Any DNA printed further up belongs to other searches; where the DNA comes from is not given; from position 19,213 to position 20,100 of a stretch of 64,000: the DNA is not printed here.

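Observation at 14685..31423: Conserved two-block promoter/operator module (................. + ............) upstream of c-di-GMP and surface genes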

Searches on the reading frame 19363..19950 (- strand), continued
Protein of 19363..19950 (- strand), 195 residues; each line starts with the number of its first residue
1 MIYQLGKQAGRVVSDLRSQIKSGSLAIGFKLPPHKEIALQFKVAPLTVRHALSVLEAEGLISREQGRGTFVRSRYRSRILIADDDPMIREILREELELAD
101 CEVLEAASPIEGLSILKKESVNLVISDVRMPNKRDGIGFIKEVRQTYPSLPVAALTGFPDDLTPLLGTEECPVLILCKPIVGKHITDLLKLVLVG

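Call 52: find_encoding_contigs(protein=P0001, flank=10000, max_places=6)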
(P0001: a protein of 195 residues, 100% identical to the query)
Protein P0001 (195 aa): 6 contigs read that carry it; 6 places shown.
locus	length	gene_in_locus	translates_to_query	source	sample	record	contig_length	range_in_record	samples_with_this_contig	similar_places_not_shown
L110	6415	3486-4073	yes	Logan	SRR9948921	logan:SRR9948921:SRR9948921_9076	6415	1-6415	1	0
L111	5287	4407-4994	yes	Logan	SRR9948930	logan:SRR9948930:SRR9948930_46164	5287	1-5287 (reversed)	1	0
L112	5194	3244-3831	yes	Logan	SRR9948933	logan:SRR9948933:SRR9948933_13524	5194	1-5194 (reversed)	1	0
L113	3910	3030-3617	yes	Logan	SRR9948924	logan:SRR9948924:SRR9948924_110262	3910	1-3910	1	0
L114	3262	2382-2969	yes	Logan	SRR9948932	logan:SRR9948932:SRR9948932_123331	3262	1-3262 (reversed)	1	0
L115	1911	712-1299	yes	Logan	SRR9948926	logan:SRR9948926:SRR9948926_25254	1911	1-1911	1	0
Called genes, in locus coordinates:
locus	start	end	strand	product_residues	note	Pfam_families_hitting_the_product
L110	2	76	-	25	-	?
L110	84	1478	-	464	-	PF03062:MBOAT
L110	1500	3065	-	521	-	PF17957:Big_7 (weak)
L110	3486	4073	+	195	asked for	PF00392:GntR, PF00072:Response_reg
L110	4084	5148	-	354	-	-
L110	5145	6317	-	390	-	-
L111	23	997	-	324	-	PF16822:ALGX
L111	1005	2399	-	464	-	PF03062:MBOAT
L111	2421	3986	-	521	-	PF17957:Big_7 (weak)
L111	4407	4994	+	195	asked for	PF00392:GntR, PF00072:Response_reg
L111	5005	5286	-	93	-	?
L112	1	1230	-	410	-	?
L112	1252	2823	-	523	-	-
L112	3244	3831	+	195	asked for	PF00392:GntR, PF00072:Response_reg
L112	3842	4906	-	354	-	-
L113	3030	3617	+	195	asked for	PF00392:GntR, PF00072:Response_reg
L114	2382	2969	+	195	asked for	PF00392:GntR, PF00072:Response_reg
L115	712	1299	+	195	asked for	PF00392:GntR, PF00072:Response_reg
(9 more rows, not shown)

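Call 57: search_protein_families(library=pfam, proteins=[L028:4625-6712:-, L028:7054-9627:+, L028:9992-10687:+, L028:10949-12595:+, L028:676-3768:+, L028:13920-15041:+, L028:6948-7562:+])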
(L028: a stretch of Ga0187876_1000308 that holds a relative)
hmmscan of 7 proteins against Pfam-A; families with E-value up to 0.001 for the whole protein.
L028:4625-6712:- (695 aa): 3 families
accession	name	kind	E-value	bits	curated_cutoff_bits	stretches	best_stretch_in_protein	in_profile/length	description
PF00015.26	MCPsignal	-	1.5e-37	129.5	34.6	1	408-590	3-171/172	Methyl-accepting chemotaxis protein (MCP) signalling domain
PF02203.21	TarH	-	5.2e-10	39.9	25.2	1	4-126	2-126/177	Tar ligand binding domain homologue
PF12729.13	4HB_MCP_1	-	7.1e-08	32.7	27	1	6-148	1-143/181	Four helix bundle sensory module for signal transduction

L028:7054-9627:+ (857 aa): 10 families
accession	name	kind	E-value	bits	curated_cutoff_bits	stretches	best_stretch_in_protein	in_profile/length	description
PF08448.16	PAS_4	-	6.6e-66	219.9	23.1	5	152-262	1-110/110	PAS fold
PF00989.32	PAS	-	8e-57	190.6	22.6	5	147-257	2-113/113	PAS fold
PF08447.18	PAS_3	-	7.6e-41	138.7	25.6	2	43-124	3-85/89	PAS fold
PF13426.13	PAS_9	-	2e-34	118.4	27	3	156-259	1-103/103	PAS domain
PF02518.31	HATPase_c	-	1.5e-30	106.4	26.4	1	745-854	2-110/111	Histidine kinase-, DNA gyrase B-, and HSP90-like ATPase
PF13188.13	PAS_8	-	2.4e-23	81.6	21.8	1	147-200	2-55/65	PAS domain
PF00512.31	HisKA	-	4.3e-16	59.1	26.9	1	636-702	2-65/66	His Kinase A (phospho-acceptor) domain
PF13596.12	PAS_10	-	1.3e-09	39.1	22.1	0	275-376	2-106/106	PAS domain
PF14598.12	PAS_11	-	2.3e-07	31.2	25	0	50-136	23-108/109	PAS domain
PF12860.13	PAS_7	-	1.4e-05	25.7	27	0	153-264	2-114/115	PAS fold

L028:9992-10687:+ (231 aa): 4 families
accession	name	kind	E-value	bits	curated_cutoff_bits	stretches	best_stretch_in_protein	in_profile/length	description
PF00392.27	GntR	-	4.3e-15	55.6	27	1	7-68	1-64/64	Bacterial regulatory proteins, gntR family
PF00072.30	Response_reg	-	1.9e-09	38.1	30.2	1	76-185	1-108/111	Response regulator receiver domain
PF08220.18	HTH_DeoR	-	0.00024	21.2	21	1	32-67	18-53/57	DeoR-like helix-turn-helix domain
PF07848.18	PaaX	-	0.00039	21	24.8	1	14-62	8-57/70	PaaX-like protein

L028:10949-12595:+ (548 aa): 1 family
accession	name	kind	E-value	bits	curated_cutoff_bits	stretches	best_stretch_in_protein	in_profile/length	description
PF13529.12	Peptidase_C39_2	-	9.9e-06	26.6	24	1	104-248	7-142/143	Peptidase_C39 like family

L028:676-3768:+ (1030 aa): 10 families
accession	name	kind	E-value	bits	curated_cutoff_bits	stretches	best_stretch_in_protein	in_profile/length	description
PF13646.12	HEAT_2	-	5e-36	123.3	27.7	3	770-856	4-88/88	HEAT repeats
PF02985.28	HEAT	-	8.6e-24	81.8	23.5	0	770-794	5-29/31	HEAT repeat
PF03130.22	HEAT_PBS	-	2.4e-11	43.3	20.9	0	781-809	1-27/27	PBS lyase HEAT-like repeat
PF13513.12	HEAT_EZ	-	1.1e-08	35.9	27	0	847-891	3-55/55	HEAT-like repeat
PF25767.1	ARM_TBCD_2nd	-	3.7e-07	30.2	29.7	0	930-978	76-125/245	Tubulin-specific chaperone D-like, ARM repeats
PF05729.18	NACHT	-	1.1e-06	29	26.7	1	278-448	2-165/167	NACHT domain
PF12717.13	Cnd1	-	1.3e-05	25.8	26.4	0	753-822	9-82/162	non-SMC mitotic condensation complex subunit 1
PF24714.1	TOR1L1_N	-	3.8e-05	23.6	43.3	0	799-984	83-264/281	TORTIFOLIA1 N-terminal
PF01602.26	Adaptin_N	-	7.5e-05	21.9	37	0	754-821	103-174/524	Adaptin N terminal region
PF24883.2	NPHP3_N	-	0.00063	20.4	24.8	0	278-297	24-43/164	Nephrocystin 3, N-terminal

L028:13920-15041:+ (373 aa): 3 families
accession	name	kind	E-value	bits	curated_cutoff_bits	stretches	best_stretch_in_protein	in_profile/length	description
PF00004.35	AAA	-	8.3e-31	107.6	21.2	1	128-252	2-130/131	ATPase family associated with various cellular activities (AAA)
PF13401.12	AAA_22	-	3.3e-05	24.6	27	0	125-161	6-45/130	AAA domain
PF07728.20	AAA_5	-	0.00029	21.3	22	0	128-245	3-139/139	AAA domain (dynein-related subfamily)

L028:6948-7562:+ (204 aa): 0 families

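Call 59: find_encoding_contigs(protein=P0031, flank=6000, max_places=2)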
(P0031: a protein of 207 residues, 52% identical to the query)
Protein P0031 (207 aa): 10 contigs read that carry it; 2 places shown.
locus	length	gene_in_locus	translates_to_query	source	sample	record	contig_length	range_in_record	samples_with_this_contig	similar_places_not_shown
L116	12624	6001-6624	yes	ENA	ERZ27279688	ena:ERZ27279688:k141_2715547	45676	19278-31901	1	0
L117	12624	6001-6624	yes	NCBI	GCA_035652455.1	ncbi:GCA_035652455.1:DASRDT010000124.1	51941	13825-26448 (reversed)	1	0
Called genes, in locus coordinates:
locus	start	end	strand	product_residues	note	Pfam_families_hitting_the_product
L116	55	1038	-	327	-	PF00248:Aldo_ket_red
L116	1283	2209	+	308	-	PF12147:Methyltransf_20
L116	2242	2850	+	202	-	-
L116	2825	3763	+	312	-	PF01148:CTP_transf_1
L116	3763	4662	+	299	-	PF01553:Acyltransferase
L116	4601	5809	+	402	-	PF00903:Glyoxalase, PF22677:Ble-like_N (faint), PF00903:Glyoxalase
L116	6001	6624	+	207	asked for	PF00392:GntR, PF00072:Response_reg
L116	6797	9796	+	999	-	PF05227:CHASE3, PF00672:HAMP, PF00512:HisKA, PF02518:HATPase_c, PF00072:Response_reg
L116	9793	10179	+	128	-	PF00072:Response_reg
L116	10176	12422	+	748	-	PF00072:Response_reg, PF00512:HisKA, PF02518:HATPase_c, PF00072:Response_reg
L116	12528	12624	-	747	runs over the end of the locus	PF16697:Yop-YscD_cpl, PF00498:FHA, PF16697:Yop-YscD_cpl, PF00498:FHA, PF16697:Yop-YscD_cpl, PF00498:FHA, PF06564:CBP_BcsQ, PF13614:AAA_31, +1 more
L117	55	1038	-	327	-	PF00248:Aldo_ket_red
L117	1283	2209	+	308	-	PF12147:Methyltransf_20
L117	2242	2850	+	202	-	-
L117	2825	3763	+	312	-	PF01148:CTP_transf_1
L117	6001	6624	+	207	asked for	PF00392:GntR, PF00072:Response_reg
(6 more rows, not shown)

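Call 60: find_encoding_contigs(protein=P0034, flank=6000, max_places=1)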
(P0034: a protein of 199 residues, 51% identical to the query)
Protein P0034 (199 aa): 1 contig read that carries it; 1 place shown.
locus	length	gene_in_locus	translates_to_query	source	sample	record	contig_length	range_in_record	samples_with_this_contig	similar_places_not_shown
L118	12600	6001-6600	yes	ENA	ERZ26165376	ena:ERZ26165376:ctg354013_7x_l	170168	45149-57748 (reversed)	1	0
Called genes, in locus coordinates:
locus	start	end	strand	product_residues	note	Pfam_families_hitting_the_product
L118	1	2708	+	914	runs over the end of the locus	PF01757:Acyl_transf_3, PF06439:3keto-disac_hyd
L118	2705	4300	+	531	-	-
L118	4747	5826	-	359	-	PF00483:NTP_transferase, PF22640:ManC_GMP_beta-helix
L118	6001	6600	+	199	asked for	PF00392:GntR, PF00072:Response_reg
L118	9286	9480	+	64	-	-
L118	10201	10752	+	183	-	-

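Call 61: find_encoding_contigs(protein=P0011, flank=6000, max_places=2)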
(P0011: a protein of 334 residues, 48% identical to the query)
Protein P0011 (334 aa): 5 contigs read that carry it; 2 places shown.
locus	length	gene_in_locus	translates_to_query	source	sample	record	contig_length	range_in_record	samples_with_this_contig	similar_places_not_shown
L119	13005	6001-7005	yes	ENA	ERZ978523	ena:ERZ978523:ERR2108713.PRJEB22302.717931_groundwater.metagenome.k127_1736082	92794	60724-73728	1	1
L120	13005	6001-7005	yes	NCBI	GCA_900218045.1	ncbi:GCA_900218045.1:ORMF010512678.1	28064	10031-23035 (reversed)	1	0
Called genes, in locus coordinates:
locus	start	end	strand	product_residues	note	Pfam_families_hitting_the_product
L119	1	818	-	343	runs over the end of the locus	PF01420:Methylase_S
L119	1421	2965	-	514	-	PF12161:HsdM_N, PF02384:N6_Mtase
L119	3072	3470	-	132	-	-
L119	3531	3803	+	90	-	-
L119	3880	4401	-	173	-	-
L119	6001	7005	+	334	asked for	PF00392:GntR, PF00072:Response_reg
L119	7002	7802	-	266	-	PF08032:SpoU_sub_bind, PF00588:SpoU_methylase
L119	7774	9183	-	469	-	PF01406:tRNA-synt_1e, PF01921:tRNA-synt_1f (faint), PF09334:tRNA-synt_1g (weak), PF09190:DALR_2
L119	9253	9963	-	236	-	PF06426:SATase_N (weak), PF25087:GMPPB_C (faint), PF00132:Hexapep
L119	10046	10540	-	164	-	PF02542:YgbB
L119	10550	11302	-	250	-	PF01128:IspD, PF12804:NTP_transf_3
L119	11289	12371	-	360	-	PF27675:YCF81_N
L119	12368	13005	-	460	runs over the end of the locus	PF18073:Zn_ribbon_LapB, PF13481:AAA_25, PF03796:DnaB_C (faint), PF06745:ATPase (weak), PF05362:Lon_C (weak), PF13541:ChlI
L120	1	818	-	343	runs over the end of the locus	PF01420:Methylase_S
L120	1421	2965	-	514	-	PF12161:HsdM_N, PF02384:N6_Mtase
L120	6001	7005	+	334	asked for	PF00392:GntR, PF00072:Response_reg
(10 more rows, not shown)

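Call 86: list_cluster_members(proteins=[P0001])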
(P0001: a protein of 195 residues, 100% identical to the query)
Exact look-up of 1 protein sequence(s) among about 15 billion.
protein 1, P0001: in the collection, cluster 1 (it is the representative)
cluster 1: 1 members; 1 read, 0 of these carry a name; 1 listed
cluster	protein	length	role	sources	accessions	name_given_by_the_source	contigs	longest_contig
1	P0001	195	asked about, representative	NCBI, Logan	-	-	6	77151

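Call 87: find_encoding_contigs(protein=P0016, flank=8000, max_places=3)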
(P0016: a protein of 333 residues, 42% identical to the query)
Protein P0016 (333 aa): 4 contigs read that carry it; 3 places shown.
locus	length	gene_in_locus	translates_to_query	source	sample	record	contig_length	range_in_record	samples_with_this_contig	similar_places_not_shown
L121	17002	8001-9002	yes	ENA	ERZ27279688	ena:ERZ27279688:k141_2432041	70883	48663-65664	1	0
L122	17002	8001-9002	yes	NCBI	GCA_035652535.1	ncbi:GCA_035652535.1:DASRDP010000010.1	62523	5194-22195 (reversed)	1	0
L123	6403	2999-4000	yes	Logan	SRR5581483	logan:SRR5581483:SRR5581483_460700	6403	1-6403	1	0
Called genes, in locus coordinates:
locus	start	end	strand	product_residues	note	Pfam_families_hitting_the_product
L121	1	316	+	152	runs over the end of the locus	PF14588:YjgF_endoribonc, PF01042:Ribonuc_L-PSP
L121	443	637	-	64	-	-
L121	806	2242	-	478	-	PF13237:Fer4_10 (weak), PF12838:Fer4_7, PF13183:Fer4_8, PF13484:Fer4_16 (weak), PF13534:Fer4_17 (weak), PF02754:CCG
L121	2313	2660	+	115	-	-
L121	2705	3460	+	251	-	PF01327:Pep_deformylase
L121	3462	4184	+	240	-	PF07722:Peptidase_C26, PF00117:GATase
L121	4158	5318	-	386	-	PF08331:QueG_DUF1730, PF14697:Fer4_21 (faint), PF13484:Fer4_16, PF13646:HEAT_2, PF03130:HEAT_PBS (faint), PF13513:HEAT_EZ (weak), PF02985:HEAT (faint)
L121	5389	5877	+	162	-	PF07883:Cupin_2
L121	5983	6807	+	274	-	PF00903:Glyoxalase (weak), PF13669:Glyoxalase_4 (faint), PF18029:Glyoxalase_6 (faint), PF00903:Glyoxalase (weak)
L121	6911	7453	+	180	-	-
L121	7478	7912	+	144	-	-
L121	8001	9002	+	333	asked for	PF00392:GntR, PF00072:Response_reg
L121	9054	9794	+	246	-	PF00211:Guanylate_cyc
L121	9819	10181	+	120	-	PF00072:Response_reg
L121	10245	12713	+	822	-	PF03104:DNA_pol_B_exo1, PF13482:RNase_H_2 (weak), PF00136:DNA_pol_B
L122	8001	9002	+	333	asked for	PF00392:GntR, PF00072:Response_reg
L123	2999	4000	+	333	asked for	PF00392:GntR, PF00072:Response_reg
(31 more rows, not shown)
